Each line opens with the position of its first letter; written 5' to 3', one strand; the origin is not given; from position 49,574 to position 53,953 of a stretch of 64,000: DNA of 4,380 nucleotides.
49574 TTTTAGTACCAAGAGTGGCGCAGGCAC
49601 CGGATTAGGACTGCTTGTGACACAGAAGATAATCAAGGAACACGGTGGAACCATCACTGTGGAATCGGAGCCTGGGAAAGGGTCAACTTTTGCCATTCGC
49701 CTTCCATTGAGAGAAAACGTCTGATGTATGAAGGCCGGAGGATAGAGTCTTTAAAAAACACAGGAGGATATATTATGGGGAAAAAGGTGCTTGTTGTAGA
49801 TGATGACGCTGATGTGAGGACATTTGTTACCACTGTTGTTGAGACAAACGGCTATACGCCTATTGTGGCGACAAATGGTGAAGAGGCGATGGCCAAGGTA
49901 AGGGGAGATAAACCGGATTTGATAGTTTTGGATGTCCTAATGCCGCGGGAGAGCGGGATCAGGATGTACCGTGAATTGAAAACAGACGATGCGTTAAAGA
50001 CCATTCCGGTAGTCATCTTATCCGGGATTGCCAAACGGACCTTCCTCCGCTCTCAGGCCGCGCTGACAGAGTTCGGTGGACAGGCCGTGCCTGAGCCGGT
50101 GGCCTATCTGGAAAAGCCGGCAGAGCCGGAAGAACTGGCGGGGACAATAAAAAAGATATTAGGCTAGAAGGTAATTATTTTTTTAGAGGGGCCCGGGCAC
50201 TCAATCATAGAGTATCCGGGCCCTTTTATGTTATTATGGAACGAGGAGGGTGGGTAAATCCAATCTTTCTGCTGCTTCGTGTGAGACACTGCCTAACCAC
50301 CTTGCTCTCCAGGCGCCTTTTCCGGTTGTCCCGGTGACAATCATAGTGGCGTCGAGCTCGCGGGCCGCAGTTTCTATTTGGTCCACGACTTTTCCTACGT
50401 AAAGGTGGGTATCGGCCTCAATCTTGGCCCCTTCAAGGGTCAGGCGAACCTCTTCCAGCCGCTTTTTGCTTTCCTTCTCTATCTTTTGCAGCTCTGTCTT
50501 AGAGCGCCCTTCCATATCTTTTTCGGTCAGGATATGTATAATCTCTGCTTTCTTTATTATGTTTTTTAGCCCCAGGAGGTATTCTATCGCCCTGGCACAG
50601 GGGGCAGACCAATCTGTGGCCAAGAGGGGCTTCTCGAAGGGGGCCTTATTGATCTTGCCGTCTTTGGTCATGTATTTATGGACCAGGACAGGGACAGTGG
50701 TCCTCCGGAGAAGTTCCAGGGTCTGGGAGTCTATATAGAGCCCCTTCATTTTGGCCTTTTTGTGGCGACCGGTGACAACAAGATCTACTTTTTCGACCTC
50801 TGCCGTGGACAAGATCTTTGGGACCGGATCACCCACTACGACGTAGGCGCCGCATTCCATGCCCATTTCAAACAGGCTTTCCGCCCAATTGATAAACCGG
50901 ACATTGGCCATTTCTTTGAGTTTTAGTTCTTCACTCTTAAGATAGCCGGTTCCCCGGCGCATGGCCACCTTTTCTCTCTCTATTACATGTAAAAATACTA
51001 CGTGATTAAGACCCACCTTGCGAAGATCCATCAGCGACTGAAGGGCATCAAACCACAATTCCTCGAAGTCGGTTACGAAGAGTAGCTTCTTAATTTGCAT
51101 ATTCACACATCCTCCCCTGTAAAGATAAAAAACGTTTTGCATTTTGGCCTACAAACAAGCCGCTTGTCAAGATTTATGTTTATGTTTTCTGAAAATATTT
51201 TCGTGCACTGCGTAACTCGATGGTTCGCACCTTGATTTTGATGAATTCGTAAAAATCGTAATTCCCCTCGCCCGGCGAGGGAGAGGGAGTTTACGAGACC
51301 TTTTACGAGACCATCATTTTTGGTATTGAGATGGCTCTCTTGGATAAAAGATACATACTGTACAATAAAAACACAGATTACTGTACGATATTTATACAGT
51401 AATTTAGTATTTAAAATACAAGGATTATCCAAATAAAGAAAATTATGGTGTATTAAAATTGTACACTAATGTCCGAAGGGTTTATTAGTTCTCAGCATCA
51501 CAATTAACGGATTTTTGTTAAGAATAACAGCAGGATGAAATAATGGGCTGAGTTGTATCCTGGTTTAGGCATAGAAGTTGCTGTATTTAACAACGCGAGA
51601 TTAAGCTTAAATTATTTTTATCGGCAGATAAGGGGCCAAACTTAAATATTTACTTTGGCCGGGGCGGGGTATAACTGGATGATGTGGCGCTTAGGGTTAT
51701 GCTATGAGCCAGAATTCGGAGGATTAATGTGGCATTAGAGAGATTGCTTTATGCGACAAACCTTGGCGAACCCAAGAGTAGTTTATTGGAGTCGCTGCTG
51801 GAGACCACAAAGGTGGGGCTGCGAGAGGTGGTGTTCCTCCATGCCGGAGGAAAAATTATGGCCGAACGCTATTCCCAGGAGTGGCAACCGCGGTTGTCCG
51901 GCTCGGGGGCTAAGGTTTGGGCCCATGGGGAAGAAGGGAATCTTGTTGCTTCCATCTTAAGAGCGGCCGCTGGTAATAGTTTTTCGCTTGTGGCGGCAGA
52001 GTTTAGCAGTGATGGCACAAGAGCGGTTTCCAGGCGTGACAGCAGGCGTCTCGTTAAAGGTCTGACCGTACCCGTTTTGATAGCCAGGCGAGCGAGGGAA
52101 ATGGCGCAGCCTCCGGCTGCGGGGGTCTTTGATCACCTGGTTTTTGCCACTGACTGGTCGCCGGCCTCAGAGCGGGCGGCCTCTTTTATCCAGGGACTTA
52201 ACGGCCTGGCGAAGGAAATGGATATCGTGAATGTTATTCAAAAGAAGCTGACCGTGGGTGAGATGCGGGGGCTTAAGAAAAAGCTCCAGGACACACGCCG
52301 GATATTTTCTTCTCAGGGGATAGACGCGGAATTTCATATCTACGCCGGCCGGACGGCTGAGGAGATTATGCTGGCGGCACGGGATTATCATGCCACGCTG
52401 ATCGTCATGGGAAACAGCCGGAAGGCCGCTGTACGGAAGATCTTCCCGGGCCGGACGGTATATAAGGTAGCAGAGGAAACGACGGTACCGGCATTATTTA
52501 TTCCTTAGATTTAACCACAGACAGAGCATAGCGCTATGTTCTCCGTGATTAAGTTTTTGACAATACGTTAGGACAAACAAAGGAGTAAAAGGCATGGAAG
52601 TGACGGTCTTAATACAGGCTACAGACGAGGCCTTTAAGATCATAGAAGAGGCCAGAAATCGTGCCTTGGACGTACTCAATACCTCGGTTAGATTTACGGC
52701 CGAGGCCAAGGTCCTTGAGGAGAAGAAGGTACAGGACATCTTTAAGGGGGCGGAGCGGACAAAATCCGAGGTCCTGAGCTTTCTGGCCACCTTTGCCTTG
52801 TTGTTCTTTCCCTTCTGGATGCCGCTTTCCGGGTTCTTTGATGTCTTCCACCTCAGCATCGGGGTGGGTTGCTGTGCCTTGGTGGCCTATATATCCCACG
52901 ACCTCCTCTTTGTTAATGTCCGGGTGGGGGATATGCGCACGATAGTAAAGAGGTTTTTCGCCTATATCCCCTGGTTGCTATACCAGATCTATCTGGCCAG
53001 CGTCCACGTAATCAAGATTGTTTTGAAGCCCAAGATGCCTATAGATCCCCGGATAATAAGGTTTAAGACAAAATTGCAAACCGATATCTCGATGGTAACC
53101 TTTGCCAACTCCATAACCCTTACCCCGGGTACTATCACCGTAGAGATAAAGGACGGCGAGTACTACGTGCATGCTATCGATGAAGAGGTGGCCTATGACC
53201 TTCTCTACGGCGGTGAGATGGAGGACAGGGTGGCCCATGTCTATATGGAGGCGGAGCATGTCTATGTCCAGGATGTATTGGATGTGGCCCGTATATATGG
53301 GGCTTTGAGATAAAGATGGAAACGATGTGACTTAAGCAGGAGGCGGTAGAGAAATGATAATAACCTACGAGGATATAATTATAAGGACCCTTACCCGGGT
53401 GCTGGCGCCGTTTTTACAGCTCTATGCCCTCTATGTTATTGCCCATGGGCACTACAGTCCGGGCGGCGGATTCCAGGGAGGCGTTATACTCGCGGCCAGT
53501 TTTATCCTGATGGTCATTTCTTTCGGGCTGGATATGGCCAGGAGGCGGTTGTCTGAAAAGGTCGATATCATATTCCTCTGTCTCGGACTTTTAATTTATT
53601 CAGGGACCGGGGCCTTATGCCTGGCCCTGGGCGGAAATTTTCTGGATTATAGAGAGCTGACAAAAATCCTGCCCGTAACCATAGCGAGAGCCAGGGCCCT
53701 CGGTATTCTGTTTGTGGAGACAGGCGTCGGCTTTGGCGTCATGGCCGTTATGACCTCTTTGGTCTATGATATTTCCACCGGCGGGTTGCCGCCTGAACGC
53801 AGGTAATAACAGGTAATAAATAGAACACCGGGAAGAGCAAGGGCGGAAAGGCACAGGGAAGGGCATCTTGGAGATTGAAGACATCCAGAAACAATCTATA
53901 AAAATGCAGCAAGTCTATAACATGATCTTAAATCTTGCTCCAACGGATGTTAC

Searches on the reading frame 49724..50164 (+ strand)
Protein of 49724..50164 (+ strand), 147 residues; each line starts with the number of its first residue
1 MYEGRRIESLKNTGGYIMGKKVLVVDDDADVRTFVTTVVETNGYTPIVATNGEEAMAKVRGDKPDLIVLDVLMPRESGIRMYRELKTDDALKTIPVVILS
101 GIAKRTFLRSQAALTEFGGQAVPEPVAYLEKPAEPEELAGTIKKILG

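Call 45: search_protein_families(library=pfam, proteins=[window:49724-50164:+], max_evalue=0.001)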
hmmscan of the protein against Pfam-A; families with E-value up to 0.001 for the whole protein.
window:49724-50164:+ (147 aa): 1 family
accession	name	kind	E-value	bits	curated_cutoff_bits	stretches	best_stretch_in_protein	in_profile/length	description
PF00072.30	Response_reg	-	4.6e-19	69.1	30.2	1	22-139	1-107/111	Response regulator receiver domain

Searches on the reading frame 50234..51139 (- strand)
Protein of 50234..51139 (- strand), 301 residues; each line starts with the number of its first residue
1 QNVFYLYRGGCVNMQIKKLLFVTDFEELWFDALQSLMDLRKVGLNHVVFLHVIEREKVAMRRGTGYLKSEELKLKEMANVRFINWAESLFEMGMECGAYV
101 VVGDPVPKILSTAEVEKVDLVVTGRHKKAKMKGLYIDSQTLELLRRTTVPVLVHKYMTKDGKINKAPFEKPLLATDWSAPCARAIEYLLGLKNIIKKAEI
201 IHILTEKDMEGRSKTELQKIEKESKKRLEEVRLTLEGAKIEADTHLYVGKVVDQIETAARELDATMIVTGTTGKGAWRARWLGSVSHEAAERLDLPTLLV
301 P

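Call 45: search_protein_families(library=pfam, proteins=[window:50234-51139:-], max_evalue=0.001)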
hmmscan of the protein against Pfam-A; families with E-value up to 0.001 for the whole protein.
window:50234-51139:- (301 aa): 1 family
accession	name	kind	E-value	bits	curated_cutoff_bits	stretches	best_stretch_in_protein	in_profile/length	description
PF00582.32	Usp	-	2.8e-29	102.9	24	2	171-301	5-141/141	Universal stress protein family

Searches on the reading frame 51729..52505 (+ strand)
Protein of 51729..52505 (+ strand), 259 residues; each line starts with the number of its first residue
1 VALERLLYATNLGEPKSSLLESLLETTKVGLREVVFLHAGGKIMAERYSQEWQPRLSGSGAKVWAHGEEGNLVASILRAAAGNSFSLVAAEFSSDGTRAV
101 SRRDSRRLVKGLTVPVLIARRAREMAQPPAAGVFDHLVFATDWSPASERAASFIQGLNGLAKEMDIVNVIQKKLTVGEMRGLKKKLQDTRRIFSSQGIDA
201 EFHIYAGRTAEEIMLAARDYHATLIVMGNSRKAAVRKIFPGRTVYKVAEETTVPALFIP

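Call 5: search_protein_families(library=pfam, proteins=[window:51729-52505:+], max_evalue=0.01)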
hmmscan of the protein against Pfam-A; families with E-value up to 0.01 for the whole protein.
window:51729-52505:+ (259 aa): 1 family
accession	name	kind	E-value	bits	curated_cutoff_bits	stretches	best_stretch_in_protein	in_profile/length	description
PF00582.32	Usp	-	7.9e-12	46.4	24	1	138-258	6-140/141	Universal stress protein family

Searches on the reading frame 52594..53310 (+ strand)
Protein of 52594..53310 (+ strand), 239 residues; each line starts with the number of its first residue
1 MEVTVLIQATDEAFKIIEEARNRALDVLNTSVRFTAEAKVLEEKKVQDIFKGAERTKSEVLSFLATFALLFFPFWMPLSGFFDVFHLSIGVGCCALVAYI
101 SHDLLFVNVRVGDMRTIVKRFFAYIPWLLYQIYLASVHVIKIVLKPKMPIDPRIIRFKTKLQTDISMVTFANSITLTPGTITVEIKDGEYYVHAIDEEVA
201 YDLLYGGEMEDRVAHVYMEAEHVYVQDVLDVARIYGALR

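Call 5: search_protein_families(library=pfam, proteins=[window:52594-53310:+], max_evalue=0.01)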
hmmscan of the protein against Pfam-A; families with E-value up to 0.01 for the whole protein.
window:52594-53310:+ (239 aa): 1 family
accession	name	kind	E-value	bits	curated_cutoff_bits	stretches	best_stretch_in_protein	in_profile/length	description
PF01899.21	MNHE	-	5.2e-34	117.6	27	1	69-213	2-142/145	Na+/H+ ion antiporter subunit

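Call 62: search_protein_families(library=ncbifam, proteins=[window:52594-53310:+], max_evalue=0.00001)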
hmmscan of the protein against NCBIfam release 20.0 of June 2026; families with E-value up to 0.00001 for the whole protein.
window:52594-53310:+ (239 aa): 15 families
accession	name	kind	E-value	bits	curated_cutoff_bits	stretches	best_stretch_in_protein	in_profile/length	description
NF009295.0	PRK12652.1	equivalog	1.9e-33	116.2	290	1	54-217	161-324/368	monovalent cation/H+ antiporter subunit E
NF009293.0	PRK12651.1-4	equivalog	1.4e-23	83.8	195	1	63-189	10-140/173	Na+/H+ antiporter subunit E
TIGR00942.1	2a6301s05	subfamily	1.1e-19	70.9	212.25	1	75-196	1-118/144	multicomponent Na+:H+ antiporter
NF009292.0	PRK12651.1-3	equivalog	4.4e-19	69.1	213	1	73-198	13-136/158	Na+/H+ antiporter subunit E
NF006244.0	PRK08382.1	equivalog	2.3e-17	63.6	226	1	42-199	13-178/201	putative monovalent cation/H+ antiporter subunit E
NF005131.0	PRK06580.1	equivalog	2.4e-16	59.9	121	1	120-205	8-93/107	putative monovalent cation/H+ antiporter subunit E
NF006519.0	PRK08965.1-3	equivalog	1.1e-15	57.9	190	1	66-196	5-133/158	Na+/H+ antiporter subunit E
NF009291.0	PRK12651.1-1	equivalog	3.7e-14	53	228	1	71-196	11-134/159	Na+/H+ antiporter subunit E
NF006245.0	PRK08383.1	subfamily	1.6e-13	50.9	192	1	86-196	30-141/168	putative monovalent cation/H+ antiporter subunit E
NF006517.0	PRK08965.1-1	equivalog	2.7e-13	50.5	180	1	96-197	38-137/161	Na+/H+ antiporter subunit E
NF006518.0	PRK08965.1-2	equivalog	1e-12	48.2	159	1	67-198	15-144/166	Na+/H+ antiporter subunit E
NF009297.0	PRK12654.1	equivalog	7.9e-12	45.3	116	1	123-188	6-71/151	monovalent cation/H+ antiporter subunit E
NF004922.0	PRK06279.1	equivalog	8.1e-12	45.4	99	1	120-189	5-72/100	putative monovalent cation/H+ antiporter subunit E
NF006521.0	PRK08965.1-5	equivalog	1.5e-10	40.9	141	1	75-198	26-147/180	Na+/H+ antiporter subunit E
NF006520.0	PRK08965.1-4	equivalog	1.6e-06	28.1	175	1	65-196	8-138/162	Na+/H+ antiporter subunit E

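Call 69: find_related_loci(query=A2, collection=metagenome_contigs, flank=10000)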
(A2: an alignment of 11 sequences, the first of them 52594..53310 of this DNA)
Query A2 (239 aa) in metagenome_contigs; peptide patterns used: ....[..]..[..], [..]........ (x = any residue, [..] = any of these).
600 stretches matched a pattern (row limit reached: there are more); 591 encode a relative of the query (tblastn E <= 1e-3); the best 80 are kept; 80 distinct loci.
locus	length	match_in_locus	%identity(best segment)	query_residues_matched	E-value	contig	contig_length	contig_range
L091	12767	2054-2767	61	1-239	1e-98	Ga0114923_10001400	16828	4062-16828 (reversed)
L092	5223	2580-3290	60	1-239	9e-97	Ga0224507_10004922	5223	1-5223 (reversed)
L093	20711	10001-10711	59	1-239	3e-96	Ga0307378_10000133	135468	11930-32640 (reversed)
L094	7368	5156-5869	60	1-239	8e-96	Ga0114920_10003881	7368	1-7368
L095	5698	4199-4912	59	1-239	9e-93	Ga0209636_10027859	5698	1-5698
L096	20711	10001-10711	60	1-239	2e-91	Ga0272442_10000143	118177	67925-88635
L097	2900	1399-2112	58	1-239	4e-91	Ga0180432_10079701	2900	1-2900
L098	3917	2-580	65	45-239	4e-82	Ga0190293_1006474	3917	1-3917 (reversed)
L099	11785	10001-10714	59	1-239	2e-93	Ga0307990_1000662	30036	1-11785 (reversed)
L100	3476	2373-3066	66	1-239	4e-75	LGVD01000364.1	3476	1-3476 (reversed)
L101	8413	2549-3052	61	54-220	7e-65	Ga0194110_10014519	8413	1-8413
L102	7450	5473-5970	61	54-221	4e-57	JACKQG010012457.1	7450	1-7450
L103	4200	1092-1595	56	61-225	1e-55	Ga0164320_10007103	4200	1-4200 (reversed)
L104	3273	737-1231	58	51-219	3e-53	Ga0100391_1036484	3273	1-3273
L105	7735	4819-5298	56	61-219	4e-51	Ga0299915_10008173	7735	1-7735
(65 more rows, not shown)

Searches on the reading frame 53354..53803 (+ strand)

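Call 5: search_protein_families(library=pfam, proteins=[window:53354-53803:+], max_evalue=0.01)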
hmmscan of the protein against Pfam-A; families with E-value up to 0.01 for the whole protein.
window:53354-53803:+ (150 aa): 1 family
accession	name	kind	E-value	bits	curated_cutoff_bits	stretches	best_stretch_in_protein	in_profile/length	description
PF04039.18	MnhB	-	8e-30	104.1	22.5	1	9-134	1-126/127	Domain related to MnhB subunit of Na+/H+ antiporter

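Call 62: search_protein_families(library=ncbifam, proteins=[window:53354-53803:+], max_evalue=0.00001)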
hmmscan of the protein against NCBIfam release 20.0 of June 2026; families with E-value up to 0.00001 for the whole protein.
window:53354-53803:+ (150 aa): 17 families
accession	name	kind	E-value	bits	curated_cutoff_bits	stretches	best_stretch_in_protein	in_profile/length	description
NF009161.0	PRK12507.1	equivalog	2.5e-35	122.2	272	1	7-137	197-326/336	putative monovalent cation/H+ antiporter subunit B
NF009162.0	PRK12508.1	equivalog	3.8e-35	121.1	120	1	6-141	3-134/139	Na(+)/H(+) antiporter subunit B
NF009160.0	PRK12505.1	equivalog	2.8e-26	92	140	1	6-143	25-157/179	putative monovalent cation/H+ antiporter subunit B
NF009224.0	PRK12574.1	equivalog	2e-20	73.6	171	1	6-142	4-138/141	monovalent cation/H+ antiporter subunit B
NF006248.0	PRK08386.1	subfamily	6.6e-20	71.6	92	1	8-96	5-91/151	putative monovalent cation/H+ antiporter subunit B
NF006249.0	PRK08387.1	equivalog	9.2e-20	71.4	111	1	8-103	5-100/133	putative monovalent cation/H+ antiporter subunit B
NF009223.0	PRK12573.1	subfamily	7.5e-19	68.2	152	1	6-140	4-136/140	Na(+)/H(+) antiporter subunit B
NF009163.0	PRK12509.1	equivalog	1.9e-16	60.4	148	1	7-140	3-132/137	Na+/H+ antiporter subunit B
NF009217.0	PRK12567.1-1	equivalog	3.3e-13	49.7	268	1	7-97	99-185/238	putative monovalent cation/H+ antiporter subunit B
NF009288.0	PRK12648.1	equivalog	4.4e-13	48.2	1104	1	8-137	802-929/954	monovalent cation/H+ antiporter subunit A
TIGR00943.1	2a6301s02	subfamily_domain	1.8e-12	47.7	139.75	1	30-125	3-96/107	cation/proton antiporter, MnhB/MrpB subunit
NF004924.0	PRK06281.1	equivalog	2.1e-12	47.2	137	1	9-98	4-93/154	putative monovalent cation/H+ antiporter subunit B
NF009229.0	PRK12579.1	equivalog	9.1e-11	41.7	229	1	9-141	111-245/258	putative monovalent cation/H+ antiporter subunit B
NF009290.0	PRK12650.1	equivalog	5.2e-09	34.6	980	1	7-99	789-878/966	DUF4040 family protein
NF009220.0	PRK12567.1-5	equivalog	1.9e-08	34.6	219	1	4-88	79-171/200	putative monovalent cation/H+ antiporter subunit B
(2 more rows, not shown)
